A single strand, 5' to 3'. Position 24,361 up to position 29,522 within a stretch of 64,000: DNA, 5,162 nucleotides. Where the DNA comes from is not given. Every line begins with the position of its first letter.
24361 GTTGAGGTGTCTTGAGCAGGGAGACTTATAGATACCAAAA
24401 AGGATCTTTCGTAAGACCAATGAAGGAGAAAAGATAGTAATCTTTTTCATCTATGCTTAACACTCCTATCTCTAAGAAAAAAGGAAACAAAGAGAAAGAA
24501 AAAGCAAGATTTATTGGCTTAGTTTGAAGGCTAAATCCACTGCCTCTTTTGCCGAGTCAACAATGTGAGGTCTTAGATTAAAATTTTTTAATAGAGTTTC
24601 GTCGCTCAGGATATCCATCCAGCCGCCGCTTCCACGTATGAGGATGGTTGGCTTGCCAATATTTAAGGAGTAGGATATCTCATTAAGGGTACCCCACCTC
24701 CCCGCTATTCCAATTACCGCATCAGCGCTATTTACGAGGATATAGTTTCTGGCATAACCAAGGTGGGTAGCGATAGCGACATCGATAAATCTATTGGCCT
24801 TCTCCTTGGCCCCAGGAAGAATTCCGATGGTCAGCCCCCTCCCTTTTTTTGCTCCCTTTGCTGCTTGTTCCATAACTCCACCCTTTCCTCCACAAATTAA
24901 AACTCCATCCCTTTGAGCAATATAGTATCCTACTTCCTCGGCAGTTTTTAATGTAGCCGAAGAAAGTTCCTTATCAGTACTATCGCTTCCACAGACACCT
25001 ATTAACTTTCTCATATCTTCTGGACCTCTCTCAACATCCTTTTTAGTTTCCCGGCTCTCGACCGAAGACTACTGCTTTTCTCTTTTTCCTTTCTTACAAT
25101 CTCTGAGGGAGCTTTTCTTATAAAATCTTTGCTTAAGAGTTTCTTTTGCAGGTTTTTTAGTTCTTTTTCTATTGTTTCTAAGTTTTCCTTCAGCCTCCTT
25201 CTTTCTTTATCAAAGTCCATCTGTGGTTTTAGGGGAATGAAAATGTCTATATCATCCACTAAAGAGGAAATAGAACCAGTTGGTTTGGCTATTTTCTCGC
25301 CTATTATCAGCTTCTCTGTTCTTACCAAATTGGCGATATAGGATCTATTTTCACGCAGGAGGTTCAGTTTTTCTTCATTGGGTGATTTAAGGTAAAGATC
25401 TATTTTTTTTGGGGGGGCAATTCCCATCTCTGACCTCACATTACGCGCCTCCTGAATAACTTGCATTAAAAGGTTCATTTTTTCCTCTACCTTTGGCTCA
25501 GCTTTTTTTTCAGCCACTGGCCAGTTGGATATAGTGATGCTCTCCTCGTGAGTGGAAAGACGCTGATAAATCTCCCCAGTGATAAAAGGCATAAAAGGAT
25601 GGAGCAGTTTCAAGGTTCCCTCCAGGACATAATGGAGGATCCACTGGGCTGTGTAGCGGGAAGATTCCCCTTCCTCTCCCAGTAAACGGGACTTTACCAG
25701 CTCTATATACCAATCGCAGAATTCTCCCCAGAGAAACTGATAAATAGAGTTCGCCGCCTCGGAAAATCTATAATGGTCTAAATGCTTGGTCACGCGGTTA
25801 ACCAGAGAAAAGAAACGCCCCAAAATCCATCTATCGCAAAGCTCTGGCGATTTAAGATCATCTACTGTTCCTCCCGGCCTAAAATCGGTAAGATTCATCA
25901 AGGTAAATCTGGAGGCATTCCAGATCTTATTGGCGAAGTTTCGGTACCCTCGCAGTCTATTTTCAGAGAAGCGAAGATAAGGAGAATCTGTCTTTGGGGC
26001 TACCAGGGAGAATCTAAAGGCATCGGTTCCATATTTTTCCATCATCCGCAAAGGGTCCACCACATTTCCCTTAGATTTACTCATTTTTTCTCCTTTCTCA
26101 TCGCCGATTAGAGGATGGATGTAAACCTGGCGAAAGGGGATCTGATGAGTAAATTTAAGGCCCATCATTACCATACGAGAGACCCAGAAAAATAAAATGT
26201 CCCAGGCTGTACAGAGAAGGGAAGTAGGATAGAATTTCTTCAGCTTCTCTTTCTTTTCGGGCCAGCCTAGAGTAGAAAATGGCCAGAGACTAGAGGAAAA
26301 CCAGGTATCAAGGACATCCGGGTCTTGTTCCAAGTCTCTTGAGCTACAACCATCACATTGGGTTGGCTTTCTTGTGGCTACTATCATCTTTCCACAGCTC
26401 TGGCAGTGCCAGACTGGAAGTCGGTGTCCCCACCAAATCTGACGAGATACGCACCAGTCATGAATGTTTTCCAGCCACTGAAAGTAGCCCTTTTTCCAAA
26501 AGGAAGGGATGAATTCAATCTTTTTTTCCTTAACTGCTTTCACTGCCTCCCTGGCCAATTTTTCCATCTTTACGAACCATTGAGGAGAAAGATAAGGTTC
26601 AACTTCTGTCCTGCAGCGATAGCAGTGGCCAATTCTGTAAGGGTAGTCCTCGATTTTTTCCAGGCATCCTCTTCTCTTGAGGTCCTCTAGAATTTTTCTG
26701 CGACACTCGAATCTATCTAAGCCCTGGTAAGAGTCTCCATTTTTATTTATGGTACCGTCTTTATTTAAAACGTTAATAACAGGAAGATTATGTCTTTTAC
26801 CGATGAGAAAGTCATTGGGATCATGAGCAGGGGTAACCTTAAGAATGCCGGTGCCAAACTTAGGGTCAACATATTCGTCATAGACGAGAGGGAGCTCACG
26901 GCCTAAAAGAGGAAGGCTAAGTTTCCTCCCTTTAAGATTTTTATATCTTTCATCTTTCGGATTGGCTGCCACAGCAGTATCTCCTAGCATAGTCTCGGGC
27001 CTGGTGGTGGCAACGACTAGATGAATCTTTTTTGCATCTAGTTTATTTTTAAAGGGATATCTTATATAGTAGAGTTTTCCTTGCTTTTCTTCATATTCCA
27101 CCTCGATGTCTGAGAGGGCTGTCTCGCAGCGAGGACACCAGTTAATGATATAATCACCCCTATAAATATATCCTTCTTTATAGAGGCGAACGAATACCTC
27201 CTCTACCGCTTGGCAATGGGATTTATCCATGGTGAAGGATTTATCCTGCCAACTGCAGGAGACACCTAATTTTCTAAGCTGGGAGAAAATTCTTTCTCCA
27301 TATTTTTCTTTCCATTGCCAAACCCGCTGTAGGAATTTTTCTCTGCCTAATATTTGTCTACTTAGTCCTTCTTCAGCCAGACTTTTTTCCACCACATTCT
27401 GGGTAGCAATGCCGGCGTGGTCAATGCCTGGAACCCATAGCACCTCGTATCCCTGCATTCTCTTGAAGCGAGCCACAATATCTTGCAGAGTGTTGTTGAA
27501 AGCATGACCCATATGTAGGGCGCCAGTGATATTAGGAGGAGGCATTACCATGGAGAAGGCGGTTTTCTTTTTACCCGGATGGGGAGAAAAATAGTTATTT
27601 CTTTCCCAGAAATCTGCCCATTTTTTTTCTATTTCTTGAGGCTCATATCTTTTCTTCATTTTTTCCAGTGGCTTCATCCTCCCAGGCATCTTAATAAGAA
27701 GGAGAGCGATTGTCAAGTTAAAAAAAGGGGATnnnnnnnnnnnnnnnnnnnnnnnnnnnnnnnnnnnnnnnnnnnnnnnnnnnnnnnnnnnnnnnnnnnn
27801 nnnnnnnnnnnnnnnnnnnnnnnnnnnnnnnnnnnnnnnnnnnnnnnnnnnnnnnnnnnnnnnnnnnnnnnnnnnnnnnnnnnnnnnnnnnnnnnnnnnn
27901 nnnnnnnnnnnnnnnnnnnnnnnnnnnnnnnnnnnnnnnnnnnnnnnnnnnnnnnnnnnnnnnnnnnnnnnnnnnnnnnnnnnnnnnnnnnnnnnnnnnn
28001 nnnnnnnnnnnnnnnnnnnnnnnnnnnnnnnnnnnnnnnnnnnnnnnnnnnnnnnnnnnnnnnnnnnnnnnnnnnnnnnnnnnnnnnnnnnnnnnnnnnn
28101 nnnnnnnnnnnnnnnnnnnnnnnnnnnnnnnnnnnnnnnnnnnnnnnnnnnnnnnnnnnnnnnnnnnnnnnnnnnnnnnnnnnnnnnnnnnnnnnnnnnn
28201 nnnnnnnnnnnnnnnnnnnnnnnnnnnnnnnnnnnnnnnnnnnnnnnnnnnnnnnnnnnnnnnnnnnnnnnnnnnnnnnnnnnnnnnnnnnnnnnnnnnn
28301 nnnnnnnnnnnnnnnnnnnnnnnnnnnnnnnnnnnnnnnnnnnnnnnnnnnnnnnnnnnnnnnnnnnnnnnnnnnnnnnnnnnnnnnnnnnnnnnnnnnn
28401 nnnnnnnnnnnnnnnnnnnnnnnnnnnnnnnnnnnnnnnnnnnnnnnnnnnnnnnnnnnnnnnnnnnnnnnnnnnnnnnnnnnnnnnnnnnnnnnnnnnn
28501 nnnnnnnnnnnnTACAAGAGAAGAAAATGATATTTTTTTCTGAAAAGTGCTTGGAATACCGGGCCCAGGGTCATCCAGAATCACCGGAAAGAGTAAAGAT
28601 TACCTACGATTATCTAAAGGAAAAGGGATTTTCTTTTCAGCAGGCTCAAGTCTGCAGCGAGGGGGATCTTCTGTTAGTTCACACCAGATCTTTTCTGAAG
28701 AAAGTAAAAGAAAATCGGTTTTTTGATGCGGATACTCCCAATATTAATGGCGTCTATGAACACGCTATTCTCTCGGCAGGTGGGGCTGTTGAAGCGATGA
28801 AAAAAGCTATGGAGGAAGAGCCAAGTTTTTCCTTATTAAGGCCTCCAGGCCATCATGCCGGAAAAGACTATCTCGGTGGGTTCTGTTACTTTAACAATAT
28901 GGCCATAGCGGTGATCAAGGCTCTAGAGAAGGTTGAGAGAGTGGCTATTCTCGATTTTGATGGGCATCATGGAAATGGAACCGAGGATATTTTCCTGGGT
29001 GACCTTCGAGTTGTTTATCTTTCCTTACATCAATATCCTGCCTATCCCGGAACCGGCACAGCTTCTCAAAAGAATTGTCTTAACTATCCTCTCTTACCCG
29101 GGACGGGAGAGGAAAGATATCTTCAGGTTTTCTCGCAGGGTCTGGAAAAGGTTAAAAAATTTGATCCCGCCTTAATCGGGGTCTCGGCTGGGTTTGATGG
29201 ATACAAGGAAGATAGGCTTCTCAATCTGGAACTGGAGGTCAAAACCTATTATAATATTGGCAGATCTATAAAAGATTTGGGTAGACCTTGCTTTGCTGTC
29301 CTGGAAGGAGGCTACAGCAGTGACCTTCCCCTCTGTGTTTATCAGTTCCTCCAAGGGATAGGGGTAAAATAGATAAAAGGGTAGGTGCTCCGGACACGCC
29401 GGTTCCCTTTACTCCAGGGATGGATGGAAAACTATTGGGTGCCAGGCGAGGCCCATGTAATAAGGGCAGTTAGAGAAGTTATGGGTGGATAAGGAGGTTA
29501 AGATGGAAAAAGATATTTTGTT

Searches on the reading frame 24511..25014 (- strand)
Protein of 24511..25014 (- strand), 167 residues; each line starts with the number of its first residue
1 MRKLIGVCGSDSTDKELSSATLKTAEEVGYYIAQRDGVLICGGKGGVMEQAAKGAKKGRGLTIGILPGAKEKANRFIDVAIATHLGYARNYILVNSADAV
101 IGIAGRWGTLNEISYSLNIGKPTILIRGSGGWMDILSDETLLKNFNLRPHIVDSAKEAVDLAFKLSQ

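Call 34: search_protein_families(library=pfam, proteins=[window:24511-25014:-], max_evalue=0.001)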
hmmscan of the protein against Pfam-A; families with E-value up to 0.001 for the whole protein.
window:24511-25014:- (167 aa): 3 families
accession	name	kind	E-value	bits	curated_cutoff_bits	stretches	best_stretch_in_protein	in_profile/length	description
PF18306.6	LDcluster4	-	3.7e-39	134.2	26.3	1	4-134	3-125/151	SLOG cluster4 family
PF03641.19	Lysine_decarbox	-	0.00013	22.6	27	1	48-118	1-74/131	Possible lysine decarboxylase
PF18171.6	LSDAT_prok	-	0.00071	19.3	25.4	0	97-141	124-168/195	SLOG in TRPM, prokaryote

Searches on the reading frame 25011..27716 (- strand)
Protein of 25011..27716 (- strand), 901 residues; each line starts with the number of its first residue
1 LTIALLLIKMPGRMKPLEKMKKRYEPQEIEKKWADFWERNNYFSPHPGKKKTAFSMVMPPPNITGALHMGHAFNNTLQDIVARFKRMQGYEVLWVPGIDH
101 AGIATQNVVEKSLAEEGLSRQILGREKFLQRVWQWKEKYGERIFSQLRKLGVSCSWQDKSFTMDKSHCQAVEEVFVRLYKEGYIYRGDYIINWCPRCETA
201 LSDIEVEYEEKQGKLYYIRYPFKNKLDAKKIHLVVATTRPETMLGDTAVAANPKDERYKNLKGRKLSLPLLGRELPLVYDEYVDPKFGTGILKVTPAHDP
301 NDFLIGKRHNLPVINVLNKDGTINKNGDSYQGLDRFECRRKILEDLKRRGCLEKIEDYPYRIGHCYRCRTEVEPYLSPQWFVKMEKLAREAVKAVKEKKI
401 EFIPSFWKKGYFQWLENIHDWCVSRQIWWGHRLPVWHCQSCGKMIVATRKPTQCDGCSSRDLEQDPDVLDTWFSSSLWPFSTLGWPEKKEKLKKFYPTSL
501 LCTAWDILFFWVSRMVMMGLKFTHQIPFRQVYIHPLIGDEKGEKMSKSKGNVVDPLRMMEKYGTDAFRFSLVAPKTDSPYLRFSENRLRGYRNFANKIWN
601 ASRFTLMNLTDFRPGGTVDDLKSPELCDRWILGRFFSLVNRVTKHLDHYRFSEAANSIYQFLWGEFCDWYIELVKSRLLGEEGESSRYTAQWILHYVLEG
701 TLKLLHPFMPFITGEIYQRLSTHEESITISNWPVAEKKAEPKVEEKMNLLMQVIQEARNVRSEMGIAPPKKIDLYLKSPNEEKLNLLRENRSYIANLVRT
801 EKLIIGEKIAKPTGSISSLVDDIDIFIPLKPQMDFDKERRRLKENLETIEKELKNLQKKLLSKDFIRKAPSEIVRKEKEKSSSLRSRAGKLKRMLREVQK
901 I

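Call 18: search_protein_families(library=pfam, proteins=[window:25011-27716:-], max_evalue=0.00001)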
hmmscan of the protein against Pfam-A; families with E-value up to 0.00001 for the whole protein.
window:25011-27716:- (901 aa): 6 families
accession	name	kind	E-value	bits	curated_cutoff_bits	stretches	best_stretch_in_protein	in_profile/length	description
PF00133.28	tRNA-synt_1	-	1.2e-142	476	22.7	1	33-573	2-404/414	tRNA synthetases class I (I, L, M and V)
PF08264.19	Anticodon_1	-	2.4e-46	157.7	25.1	1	628-774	1-146/148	Anticodon-binding domain of tRNA ligase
PF09334.17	tRNA-synt_1g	-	8.2e-23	81.2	20.1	1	63-207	10-136/391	tRNA synthetases class I (M)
PF10458.14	Val_tRNA-synt_C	-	5.6e-12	46.2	25.9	1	834-897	1-64/66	Valyl tRNA synthetase tRNA binding arm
PF01406.26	tRNA-synt_1e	-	4.1e-09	36.7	27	0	60-188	16-125/301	tRNA synthetases class I (C) catalytic domain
PF13603.12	tRNA-synt_1_2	-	3.2e-07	30.5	25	0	262-322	85-145/185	Leucyl-tRNA synthetase, editing domain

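Call 19: list_cluster_members(proteins=[window:25011-27716:-, window:54200-55630:+, window:61430-62872:+, window:51269-52381:+, window:47145-49685:+, window:56389-58074:+, window:53169-54074:+, window:10854-13484:+])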
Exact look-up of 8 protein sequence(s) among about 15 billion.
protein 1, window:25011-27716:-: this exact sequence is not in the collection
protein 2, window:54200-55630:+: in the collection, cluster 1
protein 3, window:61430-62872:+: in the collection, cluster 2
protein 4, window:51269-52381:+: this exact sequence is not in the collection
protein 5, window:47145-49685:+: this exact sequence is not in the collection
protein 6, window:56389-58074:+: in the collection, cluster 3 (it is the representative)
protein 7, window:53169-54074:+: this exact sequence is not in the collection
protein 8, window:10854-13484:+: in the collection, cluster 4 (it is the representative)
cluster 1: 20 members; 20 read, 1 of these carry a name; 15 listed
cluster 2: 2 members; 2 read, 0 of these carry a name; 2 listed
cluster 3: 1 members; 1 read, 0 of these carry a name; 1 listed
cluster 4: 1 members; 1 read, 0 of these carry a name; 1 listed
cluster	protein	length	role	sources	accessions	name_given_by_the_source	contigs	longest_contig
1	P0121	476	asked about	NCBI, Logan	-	-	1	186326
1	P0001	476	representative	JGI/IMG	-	-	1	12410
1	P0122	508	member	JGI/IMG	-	radical SAM superfamily enzyme YgiQ (UPF0313 family)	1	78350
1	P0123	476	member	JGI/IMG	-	-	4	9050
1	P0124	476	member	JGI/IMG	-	-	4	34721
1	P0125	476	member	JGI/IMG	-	-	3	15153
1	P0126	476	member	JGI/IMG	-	-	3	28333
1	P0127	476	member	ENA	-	-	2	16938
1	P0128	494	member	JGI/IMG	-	-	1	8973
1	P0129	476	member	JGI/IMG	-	-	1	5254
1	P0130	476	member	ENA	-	-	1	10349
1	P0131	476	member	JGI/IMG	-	-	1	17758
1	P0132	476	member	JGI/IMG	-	-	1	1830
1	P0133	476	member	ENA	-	-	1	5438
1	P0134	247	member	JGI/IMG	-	-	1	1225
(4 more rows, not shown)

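Call 51: find_homologous_proteins(query=window:25011-27716:-, max_evalue=1e-100)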
Query window:25011-27716:- (901 aa): 8000 proteins with E <= 1e-100 among 8000 candidates; the best 120 are listed.
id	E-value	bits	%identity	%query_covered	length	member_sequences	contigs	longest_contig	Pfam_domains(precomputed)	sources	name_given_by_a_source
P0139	0.0e+0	1970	94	98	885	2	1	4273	PF09334.18,PF01406.26,PF08264.20,PF13603.13,PF00133.29,PF10458.15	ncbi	-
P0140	0.0e+0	1970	94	98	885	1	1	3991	PF09334.18,PF01406.26,PF08264.20,PF13603.13,PF00133.29,PF10458.15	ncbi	-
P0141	0.0e+0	1968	94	98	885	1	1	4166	PF09334.18,PF01406.26,PF08264.20,PF13603.13,PF00133.29,PF10458.15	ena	-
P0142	0.0e+0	1967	94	98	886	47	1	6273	PF09334.18,PF01406.26,PF08264.20,PF13603.13,PF00133.29,PF10458.15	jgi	-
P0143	0.0e+0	1859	89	98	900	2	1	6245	PF09334.18,PF01406.26,PF08264.20,PF13603.13,PF00133.29,PF10458.15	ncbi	-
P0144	0.0e+0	1782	84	99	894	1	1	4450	PF09334.18,PF01406.26,PF08264.20,PF13603.13,PF00133.29,PF10458.15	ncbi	-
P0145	0.0e+0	1490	70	98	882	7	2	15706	PF09334.18,PF01406.26,PF08264.20,PF13603.13,PF00133.29,PF10458.15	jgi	-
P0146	0.0e+0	1459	69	98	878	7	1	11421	PF09334.18,PF01406.26,PF08264.20,PF13603.13,PF00133.29,PF10458.15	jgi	-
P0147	0.0e+0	1455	69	98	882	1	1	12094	PF09334.18,PF01406.26,PF08264.20,PF13603.13,PF00133.29,PF10458.15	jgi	-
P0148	0.0e+0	1439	68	98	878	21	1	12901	PF09334.18,PF01406.26,PF08264.20,PF13603.13,PF00133.29,PF10458.15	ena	-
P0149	0.0e+0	1431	69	98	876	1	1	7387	PF09334.18,PF01406.26,PF08264.20,PF13603.13,PF00133.29,PF10458.15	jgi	-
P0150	0.0e+0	1423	67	98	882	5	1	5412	PF09334.18,PF01406.26,PF08264.20,PF13603.13,PF00133.29,PF10458.15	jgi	-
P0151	0.0e+0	1420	69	96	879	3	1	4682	PF09334.18,PF08264.20,PF13603.13,PF00133.29,PF10458.15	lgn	-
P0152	0.0e+0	1417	67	98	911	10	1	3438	PF09334.18,PF01406.26,PF08264.20,PF13603.13,PF00133.29,PF10458.15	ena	-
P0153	0.0e+0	1415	67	98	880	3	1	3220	PF09334.18,PF01406.26,PF08264.20,PF13603.13,PF00133.29,PF10458.15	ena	-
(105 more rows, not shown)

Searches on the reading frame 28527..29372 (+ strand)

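Call 18: search_protein_families(library=pfam, proteins=[window:28527-29372:+], max_evalue=0.00001)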
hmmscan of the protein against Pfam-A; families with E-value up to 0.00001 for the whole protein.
window:28527-29372:+ (281 aa): 1 family
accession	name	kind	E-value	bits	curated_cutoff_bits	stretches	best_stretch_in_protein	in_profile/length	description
PF00850.24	Hist_deacetyl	-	1.8e-67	228.2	27.9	1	16-265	1-284/298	Histone deacetylase domain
